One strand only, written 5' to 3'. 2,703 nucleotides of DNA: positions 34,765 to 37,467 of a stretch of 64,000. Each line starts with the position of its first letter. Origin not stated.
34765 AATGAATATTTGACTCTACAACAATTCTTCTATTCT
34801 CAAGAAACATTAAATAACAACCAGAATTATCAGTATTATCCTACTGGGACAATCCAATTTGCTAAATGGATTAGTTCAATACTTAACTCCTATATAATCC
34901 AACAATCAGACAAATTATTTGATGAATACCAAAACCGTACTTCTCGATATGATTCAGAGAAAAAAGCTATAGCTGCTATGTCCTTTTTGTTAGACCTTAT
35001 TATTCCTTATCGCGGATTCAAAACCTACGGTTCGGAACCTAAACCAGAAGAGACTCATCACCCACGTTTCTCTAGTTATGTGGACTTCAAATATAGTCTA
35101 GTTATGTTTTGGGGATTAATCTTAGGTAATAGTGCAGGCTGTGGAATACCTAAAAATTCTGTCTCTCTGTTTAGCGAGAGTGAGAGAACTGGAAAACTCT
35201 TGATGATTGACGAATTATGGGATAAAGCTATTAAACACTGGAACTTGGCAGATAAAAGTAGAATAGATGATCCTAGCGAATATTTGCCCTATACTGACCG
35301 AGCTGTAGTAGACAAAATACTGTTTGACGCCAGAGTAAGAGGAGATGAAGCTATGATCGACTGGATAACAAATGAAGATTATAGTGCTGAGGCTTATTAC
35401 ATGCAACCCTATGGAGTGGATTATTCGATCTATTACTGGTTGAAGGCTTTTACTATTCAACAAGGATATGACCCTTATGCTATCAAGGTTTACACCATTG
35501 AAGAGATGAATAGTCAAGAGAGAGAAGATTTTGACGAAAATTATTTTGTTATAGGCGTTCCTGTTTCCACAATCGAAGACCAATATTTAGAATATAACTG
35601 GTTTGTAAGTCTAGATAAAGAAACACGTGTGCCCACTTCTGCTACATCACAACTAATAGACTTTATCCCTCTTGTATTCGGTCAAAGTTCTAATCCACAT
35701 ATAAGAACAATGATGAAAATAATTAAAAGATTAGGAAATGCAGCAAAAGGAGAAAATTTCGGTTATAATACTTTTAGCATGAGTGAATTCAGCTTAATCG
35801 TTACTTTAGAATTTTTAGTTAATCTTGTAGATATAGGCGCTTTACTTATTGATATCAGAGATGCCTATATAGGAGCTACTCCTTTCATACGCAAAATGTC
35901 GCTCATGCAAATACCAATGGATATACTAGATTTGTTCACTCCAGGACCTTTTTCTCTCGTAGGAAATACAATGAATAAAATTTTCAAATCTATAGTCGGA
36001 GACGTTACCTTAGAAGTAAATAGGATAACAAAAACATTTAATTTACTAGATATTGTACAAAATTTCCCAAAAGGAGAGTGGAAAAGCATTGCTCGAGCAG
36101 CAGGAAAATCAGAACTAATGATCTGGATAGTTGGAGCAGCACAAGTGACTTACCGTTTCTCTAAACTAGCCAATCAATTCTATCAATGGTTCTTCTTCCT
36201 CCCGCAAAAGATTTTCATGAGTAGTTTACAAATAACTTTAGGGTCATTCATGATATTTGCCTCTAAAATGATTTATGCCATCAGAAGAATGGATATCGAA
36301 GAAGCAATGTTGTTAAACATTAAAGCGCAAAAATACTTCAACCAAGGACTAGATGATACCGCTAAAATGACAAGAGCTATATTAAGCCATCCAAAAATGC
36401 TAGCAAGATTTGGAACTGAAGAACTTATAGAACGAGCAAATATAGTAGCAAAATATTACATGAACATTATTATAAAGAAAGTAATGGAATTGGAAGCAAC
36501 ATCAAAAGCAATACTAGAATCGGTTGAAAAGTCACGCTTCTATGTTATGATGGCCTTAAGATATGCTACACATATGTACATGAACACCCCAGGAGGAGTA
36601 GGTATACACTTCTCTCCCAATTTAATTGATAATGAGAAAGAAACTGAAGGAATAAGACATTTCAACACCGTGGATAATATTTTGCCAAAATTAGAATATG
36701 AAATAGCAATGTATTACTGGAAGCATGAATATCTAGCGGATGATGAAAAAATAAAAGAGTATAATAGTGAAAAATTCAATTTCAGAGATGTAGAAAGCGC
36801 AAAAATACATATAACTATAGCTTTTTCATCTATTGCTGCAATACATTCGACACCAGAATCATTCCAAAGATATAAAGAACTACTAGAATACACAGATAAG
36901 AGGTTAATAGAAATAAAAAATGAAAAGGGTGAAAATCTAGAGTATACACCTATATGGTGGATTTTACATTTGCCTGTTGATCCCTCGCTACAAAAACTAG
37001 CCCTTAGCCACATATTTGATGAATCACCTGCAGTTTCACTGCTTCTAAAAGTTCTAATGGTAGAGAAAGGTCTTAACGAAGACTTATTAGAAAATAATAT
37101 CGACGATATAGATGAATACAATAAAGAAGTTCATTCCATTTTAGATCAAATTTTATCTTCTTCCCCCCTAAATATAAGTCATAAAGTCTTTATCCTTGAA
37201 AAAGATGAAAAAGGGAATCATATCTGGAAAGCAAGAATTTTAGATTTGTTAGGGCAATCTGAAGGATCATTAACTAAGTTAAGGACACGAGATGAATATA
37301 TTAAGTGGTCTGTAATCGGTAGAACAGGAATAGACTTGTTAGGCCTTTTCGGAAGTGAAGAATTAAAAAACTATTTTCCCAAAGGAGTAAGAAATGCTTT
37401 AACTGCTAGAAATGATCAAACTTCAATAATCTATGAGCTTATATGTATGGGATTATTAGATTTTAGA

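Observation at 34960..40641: Giant protein 2 combines a huge ectodomain with a multi-helix membrane segment and a long cytoplasmic tail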

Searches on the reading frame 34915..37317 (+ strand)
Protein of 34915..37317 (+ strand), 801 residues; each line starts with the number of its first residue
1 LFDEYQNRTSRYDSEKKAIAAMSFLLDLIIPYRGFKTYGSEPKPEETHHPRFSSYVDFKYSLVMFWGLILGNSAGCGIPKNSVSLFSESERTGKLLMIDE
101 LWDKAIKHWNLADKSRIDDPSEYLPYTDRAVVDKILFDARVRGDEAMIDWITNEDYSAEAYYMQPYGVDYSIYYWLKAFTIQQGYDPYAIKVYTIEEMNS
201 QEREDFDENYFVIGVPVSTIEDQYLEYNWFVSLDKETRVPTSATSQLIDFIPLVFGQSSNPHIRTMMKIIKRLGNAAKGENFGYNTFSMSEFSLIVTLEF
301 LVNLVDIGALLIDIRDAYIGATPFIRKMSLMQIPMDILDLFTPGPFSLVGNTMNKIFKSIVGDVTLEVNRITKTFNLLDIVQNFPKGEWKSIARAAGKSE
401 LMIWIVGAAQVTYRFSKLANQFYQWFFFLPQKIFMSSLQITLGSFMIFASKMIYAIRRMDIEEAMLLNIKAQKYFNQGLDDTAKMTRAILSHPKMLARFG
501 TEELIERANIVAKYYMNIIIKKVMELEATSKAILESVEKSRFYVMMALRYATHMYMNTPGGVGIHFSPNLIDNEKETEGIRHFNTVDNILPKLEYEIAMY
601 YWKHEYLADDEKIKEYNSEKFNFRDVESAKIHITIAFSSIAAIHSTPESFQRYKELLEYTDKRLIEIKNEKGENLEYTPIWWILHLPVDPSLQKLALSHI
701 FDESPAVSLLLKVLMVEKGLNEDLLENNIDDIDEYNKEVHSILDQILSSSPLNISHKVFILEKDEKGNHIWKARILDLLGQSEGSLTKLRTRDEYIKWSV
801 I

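Call 56: predict_structure(alignment_id=A3)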
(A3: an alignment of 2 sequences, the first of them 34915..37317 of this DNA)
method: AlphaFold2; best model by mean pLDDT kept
length: 801 residues; sequences in the alignment: 2
mean_pLDDT: 33.6   pTM: 0.22
mean pLDDT of the five models: 33.6, 33.5, 32.8, 32.5, 28.8
residues with pLDDT >= 90: 0; 70-90: 0; 50-70: 13; < 50: 788
segments of 3 or more residues with pLDDT < 50: 1-144, 154-176, 178-486, 495-498, 500-736, 738-801
pLDDT, mean of each block of 10 residues (from residue 1): 35 37 37 28 31 30 32 29 30 31 35 33 35 41 48 45 38 46 44 43 39 32 32 37 32 30 35 33 32 32 28 27 25 26 28 31 30 35 35 31 29 29 28 29 31 30 35 40 47 48 45 41 37 33 31 28 23 23 26 26 29 32 26 24 31 38 40 32 25 27 31 34 39 48 40 39 42 37 34 31 23
secondary structure, 60 per line:
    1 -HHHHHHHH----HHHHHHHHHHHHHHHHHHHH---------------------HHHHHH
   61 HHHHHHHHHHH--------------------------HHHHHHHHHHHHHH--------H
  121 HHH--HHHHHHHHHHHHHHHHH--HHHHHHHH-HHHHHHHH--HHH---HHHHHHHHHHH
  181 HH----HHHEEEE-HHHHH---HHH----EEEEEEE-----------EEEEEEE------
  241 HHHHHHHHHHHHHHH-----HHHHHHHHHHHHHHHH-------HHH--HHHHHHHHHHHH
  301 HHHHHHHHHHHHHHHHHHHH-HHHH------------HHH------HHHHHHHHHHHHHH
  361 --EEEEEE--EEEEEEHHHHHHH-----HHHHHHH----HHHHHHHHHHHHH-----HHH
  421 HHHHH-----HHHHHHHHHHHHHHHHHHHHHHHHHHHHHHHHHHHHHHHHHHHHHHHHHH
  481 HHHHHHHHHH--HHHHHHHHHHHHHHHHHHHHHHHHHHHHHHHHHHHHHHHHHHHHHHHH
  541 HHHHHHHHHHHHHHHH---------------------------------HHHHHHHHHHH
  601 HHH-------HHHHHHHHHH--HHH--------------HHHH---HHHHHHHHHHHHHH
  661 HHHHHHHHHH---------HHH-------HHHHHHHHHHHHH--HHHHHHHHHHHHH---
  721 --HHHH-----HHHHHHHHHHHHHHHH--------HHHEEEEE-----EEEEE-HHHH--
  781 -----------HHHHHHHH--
elements in order (helices of 4 or more, strands of 3 or more residues): H2-9 H14-33 H55-71 H98-111 H120-123 H126-142 H145-152 H154-161 H170-182 E190-193 H195-199 E210-216 E228-234 H241-255 H261-276 H289-320 H322-325 H347-360 E363-368 E371-376 H377-383 H389-395 H400-412 H418-425 H431-490 H493-556 H590-603 H611-620 H640-643 H647-670 H690-702 H705-717 H723-726 H732-747 E759-763 E769-773 H775-778 H792-799

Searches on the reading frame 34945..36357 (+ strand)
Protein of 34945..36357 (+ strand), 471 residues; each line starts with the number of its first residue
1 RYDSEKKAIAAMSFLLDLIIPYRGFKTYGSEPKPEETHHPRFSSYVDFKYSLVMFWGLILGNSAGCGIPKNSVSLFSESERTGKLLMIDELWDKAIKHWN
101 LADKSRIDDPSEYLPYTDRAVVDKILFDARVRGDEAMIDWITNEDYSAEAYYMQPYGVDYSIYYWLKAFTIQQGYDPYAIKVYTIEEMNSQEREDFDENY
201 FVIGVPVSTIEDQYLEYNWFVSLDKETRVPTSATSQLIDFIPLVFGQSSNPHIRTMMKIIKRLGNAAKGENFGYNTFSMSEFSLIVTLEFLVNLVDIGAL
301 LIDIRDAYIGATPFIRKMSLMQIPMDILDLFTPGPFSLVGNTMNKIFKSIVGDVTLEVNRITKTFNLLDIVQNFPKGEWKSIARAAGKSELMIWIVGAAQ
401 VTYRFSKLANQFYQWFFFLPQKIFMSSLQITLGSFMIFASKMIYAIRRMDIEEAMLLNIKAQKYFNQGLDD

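Call 87: search_solved_structures(query=A8, max_evalue=10)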
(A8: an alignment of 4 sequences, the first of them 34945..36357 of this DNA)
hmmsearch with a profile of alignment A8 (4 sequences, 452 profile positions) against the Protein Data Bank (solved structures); distinct sequences matched with E-value up to 10: 1.
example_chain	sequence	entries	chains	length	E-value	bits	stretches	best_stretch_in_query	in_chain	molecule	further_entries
8t1i_B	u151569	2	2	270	2.3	10.2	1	301-348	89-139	Mediator of RNA polymerase II transcription subunit 4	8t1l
